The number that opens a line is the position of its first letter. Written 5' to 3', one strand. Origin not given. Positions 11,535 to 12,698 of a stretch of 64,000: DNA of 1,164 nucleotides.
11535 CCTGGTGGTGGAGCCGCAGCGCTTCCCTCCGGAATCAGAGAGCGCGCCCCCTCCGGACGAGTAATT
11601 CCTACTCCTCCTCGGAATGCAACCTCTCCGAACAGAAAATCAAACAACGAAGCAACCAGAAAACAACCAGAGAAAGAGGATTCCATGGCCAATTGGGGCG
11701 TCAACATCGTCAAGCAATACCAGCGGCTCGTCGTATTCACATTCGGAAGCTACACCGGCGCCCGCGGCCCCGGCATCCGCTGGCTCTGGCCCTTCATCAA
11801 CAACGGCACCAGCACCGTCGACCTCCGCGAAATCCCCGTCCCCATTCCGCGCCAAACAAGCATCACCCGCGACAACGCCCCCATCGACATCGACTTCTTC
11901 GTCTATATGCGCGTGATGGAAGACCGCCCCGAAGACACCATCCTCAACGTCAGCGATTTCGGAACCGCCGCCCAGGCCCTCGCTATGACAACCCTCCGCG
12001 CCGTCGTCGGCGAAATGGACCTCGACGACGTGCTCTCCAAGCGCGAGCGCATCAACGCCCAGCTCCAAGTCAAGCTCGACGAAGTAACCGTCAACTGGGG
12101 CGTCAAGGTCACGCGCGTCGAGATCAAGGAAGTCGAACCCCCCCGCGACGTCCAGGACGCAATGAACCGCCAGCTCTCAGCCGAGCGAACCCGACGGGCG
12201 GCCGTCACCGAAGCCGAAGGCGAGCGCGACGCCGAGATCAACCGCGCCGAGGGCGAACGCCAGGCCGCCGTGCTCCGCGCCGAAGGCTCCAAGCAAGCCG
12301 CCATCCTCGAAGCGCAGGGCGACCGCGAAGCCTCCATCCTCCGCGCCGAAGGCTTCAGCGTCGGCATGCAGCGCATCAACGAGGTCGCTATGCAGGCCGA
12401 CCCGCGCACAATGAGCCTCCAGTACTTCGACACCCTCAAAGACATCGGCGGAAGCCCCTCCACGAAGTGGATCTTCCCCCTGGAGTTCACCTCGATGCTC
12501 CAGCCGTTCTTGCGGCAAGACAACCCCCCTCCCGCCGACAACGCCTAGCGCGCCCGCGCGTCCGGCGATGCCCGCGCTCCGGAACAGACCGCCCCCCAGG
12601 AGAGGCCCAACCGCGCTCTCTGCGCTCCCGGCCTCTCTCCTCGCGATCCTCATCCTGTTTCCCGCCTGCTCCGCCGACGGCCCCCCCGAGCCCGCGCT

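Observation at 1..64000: Very strong, uniform strand asymmetry: the + strand has about twice as much C as G regardless of gene orientation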

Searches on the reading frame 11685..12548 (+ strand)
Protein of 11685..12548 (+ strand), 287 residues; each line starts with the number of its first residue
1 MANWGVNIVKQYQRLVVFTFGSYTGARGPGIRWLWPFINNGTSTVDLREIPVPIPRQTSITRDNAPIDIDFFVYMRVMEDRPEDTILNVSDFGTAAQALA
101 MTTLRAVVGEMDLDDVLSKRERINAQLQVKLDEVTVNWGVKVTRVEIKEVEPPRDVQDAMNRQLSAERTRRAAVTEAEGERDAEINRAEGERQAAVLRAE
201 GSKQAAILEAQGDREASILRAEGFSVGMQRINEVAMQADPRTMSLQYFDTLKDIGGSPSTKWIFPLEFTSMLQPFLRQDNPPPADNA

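Call 14: search_protein_families(library=pfam, proteins=[window:11685-12548:+])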
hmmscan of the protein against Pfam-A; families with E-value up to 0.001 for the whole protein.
window:11685-12548:+ (287 aa): 1 family
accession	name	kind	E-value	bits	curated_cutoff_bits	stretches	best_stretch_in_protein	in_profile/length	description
PF01145.31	Band_7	-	3.9e-39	135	23.6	1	8-180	2-175/176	SPFH domain / Band 7 family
